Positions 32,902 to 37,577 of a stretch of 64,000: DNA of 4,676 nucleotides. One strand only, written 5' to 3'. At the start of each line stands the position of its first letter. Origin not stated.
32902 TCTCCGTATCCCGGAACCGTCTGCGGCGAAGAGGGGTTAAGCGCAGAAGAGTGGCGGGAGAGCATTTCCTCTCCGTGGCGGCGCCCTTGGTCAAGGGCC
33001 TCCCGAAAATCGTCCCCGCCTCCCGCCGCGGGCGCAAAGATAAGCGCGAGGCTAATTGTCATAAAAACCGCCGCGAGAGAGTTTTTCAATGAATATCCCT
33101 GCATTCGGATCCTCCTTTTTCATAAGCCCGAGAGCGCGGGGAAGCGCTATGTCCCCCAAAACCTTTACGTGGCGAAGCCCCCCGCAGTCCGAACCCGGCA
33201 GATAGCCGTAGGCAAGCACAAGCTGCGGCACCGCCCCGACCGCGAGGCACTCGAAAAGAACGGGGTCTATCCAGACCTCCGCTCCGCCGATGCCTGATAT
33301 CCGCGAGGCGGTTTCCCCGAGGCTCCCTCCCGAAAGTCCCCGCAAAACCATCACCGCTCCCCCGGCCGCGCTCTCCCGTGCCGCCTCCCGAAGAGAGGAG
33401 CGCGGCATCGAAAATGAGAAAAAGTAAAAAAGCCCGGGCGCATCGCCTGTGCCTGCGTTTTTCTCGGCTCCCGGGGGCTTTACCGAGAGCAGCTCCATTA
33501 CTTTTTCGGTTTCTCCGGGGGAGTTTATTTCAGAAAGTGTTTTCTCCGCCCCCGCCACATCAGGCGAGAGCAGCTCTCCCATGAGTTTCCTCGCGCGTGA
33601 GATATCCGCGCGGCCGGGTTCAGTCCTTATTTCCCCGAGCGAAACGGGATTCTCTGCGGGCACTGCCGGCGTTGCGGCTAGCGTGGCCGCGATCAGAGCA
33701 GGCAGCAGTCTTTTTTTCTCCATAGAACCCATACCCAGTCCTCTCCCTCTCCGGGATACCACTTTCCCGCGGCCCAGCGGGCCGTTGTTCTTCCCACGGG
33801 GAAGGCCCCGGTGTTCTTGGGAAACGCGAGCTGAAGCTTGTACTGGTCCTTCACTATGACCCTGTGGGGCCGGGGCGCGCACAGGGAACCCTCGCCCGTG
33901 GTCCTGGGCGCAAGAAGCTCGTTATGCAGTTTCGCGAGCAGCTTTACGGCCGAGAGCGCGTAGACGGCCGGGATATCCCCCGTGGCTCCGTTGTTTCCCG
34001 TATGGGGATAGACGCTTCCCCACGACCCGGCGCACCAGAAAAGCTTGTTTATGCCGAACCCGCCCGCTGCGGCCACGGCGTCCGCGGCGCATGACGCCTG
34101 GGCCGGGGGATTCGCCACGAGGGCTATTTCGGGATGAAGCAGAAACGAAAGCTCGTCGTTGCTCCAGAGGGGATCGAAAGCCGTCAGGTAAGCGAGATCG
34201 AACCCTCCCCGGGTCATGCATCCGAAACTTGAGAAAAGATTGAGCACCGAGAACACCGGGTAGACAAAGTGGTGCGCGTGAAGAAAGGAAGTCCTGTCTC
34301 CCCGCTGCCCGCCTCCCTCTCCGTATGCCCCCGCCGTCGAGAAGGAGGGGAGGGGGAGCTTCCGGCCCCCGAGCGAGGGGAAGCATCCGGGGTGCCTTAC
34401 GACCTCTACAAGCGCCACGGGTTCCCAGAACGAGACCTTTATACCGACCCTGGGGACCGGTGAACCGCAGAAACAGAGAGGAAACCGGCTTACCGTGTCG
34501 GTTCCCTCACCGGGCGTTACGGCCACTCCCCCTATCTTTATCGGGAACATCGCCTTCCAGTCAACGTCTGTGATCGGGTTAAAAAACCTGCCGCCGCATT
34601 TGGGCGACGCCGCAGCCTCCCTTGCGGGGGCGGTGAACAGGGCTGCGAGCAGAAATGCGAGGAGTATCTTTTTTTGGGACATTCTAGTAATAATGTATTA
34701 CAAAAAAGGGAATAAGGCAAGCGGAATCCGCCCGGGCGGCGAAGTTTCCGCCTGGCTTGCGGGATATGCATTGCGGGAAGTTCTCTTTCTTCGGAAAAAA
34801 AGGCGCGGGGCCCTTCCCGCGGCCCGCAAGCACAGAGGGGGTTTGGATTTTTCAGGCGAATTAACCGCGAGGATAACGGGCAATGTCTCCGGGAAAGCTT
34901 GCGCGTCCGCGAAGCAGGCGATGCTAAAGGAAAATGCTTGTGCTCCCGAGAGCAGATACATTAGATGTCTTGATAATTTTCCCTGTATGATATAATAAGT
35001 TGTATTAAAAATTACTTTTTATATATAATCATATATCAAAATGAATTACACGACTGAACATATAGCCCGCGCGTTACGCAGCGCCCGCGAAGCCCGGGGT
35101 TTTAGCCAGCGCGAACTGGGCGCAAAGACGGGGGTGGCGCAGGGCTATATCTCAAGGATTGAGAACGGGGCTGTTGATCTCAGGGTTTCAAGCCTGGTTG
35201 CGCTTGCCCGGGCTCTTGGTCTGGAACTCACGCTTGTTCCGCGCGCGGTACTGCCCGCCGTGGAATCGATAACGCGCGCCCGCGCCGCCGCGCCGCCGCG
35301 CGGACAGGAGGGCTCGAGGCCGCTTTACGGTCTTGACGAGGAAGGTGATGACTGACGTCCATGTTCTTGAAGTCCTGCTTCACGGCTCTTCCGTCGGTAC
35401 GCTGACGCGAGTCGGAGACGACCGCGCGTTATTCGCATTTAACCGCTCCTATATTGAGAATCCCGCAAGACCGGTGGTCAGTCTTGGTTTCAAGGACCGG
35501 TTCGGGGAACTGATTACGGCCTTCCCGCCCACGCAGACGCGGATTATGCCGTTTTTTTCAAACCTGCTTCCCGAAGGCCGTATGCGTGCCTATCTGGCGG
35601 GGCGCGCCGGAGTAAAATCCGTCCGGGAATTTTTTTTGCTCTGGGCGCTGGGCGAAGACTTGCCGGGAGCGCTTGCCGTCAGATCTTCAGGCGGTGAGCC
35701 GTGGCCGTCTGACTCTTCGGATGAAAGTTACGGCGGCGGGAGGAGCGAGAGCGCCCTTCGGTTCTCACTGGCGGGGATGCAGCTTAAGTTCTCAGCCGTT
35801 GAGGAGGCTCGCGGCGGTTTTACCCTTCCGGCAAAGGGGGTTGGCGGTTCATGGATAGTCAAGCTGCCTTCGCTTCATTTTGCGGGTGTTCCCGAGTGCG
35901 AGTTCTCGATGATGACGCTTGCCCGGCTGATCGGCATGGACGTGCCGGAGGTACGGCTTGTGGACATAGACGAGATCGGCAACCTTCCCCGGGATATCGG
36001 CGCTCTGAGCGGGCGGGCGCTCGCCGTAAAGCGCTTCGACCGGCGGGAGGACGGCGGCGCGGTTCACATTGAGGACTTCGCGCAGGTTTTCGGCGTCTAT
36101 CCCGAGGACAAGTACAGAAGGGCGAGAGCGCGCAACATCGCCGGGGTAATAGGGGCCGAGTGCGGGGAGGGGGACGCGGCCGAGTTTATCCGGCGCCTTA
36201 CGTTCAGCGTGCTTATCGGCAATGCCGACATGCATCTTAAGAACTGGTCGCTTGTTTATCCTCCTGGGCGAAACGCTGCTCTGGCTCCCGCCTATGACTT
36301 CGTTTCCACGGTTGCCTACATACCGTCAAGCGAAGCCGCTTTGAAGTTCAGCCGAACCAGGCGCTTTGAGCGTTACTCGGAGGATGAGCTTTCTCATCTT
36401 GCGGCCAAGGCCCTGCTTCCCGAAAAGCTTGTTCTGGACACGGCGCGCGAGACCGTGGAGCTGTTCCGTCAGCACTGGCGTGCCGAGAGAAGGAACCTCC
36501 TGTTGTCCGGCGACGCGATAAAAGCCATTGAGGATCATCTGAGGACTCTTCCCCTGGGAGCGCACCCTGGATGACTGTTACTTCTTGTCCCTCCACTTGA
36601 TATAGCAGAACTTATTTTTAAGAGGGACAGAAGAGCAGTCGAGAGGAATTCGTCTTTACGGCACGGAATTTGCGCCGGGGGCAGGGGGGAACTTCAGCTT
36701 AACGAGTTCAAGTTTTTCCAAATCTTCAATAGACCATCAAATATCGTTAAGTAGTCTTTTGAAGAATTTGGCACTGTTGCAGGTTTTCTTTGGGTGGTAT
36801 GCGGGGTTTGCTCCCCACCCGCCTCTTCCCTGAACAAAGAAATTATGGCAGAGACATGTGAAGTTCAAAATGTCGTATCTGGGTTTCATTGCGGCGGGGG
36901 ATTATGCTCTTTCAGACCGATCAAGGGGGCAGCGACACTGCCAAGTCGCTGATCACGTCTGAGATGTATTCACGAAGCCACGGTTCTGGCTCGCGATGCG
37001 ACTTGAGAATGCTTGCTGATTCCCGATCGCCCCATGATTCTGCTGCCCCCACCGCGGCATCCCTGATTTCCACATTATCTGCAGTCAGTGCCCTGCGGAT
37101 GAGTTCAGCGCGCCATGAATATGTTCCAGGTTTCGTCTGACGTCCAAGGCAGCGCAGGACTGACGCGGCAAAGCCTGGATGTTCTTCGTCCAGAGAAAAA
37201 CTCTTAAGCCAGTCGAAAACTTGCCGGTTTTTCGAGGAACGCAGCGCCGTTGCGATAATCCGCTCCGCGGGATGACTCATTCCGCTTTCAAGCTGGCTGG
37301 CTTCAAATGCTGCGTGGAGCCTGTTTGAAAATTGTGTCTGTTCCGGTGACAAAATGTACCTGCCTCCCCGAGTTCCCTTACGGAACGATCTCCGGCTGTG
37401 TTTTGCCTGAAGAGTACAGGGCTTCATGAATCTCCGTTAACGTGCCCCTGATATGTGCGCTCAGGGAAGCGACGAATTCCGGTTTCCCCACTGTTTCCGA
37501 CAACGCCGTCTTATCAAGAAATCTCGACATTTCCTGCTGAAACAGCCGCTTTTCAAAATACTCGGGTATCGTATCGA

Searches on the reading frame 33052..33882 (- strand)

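Call 16: search_protein_families(library=padloc, proteins=[window:33052-33882:-], max_evalue=0.001)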
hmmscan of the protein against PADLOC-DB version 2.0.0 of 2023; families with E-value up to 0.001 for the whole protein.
window:33052-33882:- (276 aa): 0 families

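Call 42: search_protein_families(library=pfam, proteins=[window:33052-33882:-], max_evalue=0.001)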
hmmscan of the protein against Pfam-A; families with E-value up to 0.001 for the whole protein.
window:33052-33882:- (276 aa): 1 family
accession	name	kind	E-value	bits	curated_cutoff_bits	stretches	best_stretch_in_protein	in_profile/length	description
PF09673.15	TrbC_Ftype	-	2e-16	60.4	24.2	1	153-251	1-108/111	Type-F conjugative transfer system pilin assembly protein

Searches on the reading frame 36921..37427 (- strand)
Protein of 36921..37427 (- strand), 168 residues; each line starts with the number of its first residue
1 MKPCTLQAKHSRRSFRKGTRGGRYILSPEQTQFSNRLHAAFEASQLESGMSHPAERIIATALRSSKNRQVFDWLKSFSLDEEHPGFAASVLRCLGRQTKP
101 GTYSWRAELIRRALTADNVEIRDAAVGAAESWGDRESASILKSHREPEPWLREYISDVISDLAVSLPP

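Call 6: search_protein_families(library=pfam, proteins=[window:36921-37427:-], max_evalue=0.01)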
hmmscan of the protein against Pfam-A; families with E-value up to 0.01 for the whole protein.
window:36921-37427:- (168 aa): 1 family
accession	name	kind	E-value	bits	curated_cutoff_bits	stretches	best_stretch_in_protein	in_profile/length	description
PF13646.12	HEAT_2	-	1.9e-05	25.3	27.7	1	80-152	10-80/88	HEAT repeats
